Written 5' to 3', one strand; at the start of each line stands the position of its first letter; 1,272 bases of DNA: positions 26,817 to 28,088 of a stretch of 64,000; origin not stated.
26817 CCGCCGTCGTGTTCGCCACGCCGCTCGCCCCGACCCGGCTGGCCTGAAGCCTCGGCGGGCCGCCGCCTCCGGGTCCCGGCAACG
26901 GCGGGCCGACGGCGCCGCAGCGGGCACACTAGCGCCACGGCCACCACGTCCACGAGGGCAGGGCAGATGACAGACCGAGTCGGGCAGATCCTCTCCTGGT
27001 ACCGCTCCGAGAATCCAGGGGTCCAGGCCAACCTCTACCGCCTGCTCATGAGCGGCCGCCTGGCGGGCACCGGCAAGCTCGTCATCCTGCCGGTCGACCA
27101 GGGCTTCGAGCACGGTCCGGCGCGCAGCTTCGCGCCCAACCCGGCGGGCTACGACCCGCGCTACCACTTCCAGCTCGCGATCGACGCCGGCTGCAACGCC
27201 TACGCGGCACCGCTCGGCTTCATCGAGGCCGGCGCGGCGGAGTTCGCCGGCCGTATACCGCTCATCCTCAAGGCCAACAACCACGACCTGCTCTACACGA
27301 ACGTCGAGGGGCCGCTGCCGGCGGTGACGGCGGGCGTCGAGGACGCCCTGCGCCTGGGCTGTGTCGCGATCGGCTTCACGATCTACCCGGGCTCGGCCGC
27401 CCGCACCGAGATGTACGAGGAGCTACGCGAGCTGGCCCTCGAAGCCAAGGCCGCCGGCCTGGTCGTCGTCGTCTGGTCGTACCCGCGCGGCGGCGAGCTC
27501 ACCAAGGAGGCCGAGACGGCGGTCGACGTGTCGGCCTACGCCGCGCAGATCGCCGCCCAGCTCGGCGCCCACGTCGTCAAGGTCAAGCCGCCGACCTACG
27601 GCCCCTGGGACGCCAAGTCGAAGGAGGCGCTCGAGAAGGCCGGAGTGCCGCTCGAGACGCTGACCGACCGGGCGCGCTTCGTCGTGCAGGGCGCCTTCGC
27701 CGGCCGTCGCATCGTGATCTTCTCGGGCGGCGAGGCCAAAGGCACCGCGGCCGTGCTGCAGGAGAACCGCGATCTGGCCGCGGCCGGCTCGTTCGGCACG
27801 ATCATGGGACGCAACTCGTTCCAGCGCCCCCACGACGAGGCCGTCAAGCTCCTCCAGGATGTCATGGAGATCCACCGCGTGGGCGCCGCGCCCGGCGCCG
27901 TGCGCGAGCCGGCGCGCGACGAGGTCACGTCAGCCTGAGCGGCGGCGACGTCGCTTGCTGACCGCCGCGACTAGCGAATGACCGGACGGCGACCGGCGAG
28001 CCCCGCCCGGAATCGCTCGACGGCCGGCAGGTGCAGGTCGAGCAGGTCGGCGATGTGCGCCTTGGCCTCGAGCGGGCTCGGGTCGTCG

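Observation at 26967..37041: The mtbB triplet lacks its usual partners here and is embedded in an accessory-looking mosaic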

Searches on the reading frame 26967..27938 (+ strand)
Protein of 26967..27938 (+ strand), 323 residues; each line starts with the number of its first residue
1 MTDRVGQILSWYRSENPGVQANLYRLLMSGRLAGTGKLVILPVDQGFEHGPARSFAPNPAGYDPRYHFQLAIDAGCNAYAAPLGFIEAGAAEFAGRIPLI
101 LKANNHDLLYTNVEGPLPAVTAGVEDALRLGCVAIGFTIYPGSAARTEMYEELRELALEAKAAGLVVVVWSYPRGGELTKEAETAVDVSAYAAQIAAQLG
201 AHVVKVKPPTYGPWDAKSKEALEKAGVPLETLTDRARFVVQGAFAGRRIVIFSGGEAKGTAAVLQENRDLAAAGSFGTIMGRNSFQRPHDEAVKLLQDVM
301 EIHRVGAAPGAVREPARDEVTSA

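Call 8: search_protein_families(library=pfam, proteins=[window:26967-27938:+], max_evalue=0.01)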
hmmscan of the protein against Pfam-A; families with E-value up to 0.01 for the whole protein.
window:26967-27938:+ (323 aa): 2 families
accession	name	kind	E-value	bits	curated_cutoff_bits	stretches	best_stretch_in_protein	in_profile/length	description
PF01791.15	DeoC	-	1.7e-30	106.8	23.8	1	39-287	2-229/229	DeoC/LacD family aldolase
PF01261.30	AP_endonuc_2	-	0.0042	17.3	31.1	1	125-225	2-104/249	Xylose isomerase-like TIM barrel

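Call 16: search_protein_families(library=ncbifam, proteins=[window:26967-27938:+], max_evalue=0.001)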
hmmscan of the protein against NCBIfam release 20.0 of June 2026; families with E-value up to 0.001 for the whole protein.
window:26967-27938:+ (323 aa): 10 families
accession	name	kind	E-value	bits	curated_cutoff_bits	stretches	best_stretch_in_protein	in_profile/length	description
NF006704.0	PRK09250.1-1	equivalog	5.9e-144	478.6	277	1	1-303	3-305/308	class I fructose-bisphosphate aldolase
NF006707.0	PRK09250.1-4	equivalog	4.4e-54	183.8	327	1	15-302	48-346/355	class I fructose-bisphosphate aldolase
NF006706.0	PRK09250.1-3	equivalog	4.8e-43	147.4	664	1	16-302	46-341/350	class I fructose-bisphosphate aldolase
NF006705.0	PRK09250.1-2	equivalog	8.8e-43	146.5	682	1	16-303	46-341/349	class I fructose-bisphosphate aldolase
NF005321.0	PRK06852.1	equivalog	3.3e-32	111.8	420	1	33-303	32-291/308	aldolase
NF005556.0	PRK07226.1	subfamily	2.7e-28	99.1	241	2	33-207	16-180/267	2-amino-3,7-dideoxy-D-threo-hept-6-ulosonate synthase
NF040816.1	Fbpase1_Arch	equivalog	3.8e-27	95.4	430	1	31-304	14-259/271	class I fructose-bisphosphate aldolase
TIGR01949.1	ADH_synth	equivalog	1.6e-19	70.6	299.45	1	31-207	9-174/255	2-amino-3,7-dideoxy-D-threo-hept-6-ulosonate synthase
NF041223.1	BagB_FevI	exception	5.2e-10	38.9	500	1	120-288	98-241/257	bagremycin/ferroverdin biosynthesis DhnA-type aldolase BagB/FevI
NF006081.0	PRK08227.1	equivalog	9.3e-08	31.7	297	1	119-206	122-204/291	3-hydroxy-5-phosphonooxypentane-2,4-dione thiolase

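Call 18: find_encoding_contigs(protein=window:26967-27938:+, flank=10000, max_places=6)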
Protein window:26967-27938:+ (323 aa): no gene with exactly this product is on record in the collection.
